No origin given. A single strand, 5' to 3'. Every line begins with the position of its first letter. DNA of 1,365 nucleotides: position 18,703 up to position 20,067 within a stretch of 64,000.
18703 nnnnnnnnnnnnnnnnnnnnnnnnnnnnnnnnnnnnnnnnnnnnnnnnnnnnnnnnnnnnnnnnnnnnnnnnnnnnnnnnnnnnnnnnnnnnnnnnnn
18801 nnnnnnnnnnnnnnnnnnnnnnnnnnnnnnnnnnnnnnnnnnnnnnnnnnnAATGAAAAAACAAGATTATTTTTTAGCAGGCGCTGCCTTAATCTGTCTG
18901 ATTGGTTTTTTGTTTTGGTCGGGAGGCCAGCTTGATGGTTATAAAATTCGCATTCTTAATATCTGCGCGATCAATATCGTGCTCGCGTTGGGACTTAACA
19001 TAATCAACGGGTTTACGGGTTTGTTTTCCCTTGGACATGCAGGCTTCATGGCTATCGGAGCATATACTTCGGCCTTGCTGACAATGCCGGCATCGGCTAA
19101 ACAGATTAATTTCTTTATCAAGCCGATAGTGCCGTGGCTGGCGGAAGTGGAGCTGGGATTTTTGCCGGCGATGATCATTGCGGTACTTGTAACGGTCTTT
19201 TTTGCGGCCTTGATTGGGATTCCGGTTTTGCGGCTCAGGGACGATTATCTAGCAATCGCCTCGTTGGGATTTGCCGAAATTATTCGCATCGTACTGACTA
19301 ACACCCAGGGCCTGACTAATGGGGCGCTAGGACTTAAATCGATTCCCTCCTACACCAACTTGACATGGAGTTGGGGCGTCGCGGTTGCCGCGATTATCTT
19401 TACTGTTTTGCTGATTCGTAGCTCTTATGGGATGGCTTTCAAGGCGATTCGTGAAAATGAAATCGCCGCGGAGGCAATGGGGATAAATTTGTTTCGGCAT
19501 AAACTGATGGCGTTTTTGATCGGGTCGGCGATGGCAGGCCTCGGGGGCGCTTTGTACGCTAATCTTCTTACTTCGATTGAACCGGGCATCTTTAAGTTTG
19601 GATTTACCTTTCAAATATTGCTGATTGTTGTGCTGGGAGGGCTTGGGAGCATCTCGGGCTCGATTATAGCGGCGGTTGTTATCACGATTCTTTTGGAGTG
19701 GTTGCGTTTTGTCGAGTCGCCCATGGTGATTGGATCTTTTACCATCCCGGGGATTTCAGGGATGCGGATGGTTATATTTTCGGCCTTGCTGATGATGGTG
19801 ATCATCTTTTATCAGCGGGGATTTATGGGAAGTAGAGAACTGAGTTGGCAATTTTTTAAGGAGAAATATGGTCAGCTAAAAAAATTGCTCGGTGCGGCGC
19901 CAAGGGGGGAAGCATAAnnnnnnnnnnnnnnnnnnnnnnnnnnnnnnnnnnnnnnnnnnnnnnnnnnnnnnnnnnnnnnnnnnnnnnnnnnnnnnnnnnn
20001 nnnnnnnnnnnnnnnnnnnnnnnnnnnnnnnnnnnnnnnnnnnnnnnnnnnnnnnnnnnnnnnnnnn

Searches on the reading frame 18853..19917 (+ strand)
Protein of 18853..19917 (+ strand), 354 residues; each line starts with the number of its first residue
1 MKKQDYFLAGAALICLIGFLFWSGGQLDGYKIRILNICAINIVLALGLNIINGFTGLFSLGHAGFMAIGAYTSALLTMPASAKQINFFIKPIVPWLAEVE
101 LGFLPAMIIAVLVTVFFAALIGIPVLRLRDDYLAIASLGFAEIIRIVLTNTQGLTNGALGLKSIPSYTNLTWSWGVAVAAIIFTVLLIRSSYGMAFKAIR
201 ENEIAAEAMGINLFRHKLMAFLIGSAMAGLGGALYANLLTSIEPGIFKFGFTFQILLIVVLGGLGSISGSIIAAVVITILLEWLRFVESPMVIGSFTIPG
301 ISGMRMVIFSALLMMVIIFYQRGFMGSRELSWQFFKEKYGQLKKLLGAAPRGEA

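Call 19: find_encoding_contigs(protein=window:18853-19917:+, flank=10000, max_places=8)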
Protein window:18853-19917:+ (354 aa): 1 contig read that carries it; 1 place shown.
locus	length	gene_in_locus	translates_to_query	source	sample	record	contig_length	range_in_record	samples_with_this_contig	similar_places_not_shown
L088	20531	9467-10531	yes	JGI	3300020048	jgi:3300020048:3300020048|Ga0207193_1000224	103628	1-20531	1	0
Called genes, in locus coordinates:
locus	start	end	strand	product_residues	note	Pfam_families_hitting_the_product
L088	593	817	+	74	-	-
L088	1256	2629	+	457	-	PF00278:Orn_DAP_Arg_deC, PF02784:Orn_Arg_deC_N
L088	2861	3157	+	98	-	PF20116:DUF6506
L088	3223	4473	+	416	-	PF00890:FAD_binding_2, PF01134:GIDA, PF01266:DAO (weak), PF01494:FAD_binding_3 (weak), PF03486:HI0933_like, PF07992:Pyr_redox_2 (weak), PF12831:FAD_oxidored, PF22780:HI0933_like_1st, +3 more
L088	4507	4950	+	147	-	PF09021:HutP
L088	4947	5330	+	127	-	PF07736:CM_1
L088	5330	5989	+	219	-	PF02224:Cytidylate_kin, PF13189:Cytidylate_kin2, PF13207:AAA_17 (faint), PF13238:AAA_18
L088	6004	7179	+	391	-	PF13458:Peripla_BP_6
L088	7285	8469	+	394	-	PF13458:Peripla_BP_6, PF01094:ANF_receptor, PF13433:Peripla_BP_5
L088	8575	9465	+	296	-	PF02653:BPD_transp_2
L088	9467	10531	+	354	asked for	PF02653:BPD_transp_2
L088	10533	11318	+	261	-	PF00005:ABC_tran, PF13304:AAA_21 (faint), PF12399:BCA_ABC_TP_C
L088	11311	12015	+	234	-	PF00005:ABC_tran, PF13304:AAA_21 (faint)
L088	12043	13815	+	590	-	PF00989:PAS, PF08448:PAS_4 (weak), PF13188:PAS_8, PF13426:PAS_9, PF00158:Sigma54_activat, PF14532:Sigma54_activ_2, PF07728:AAA_5 (weak), PF25601:AAA_lid_14, +2 more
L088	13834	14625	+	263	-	PF00106:adh_short, PF08659:KR (weak), PF13561:adh_short_C2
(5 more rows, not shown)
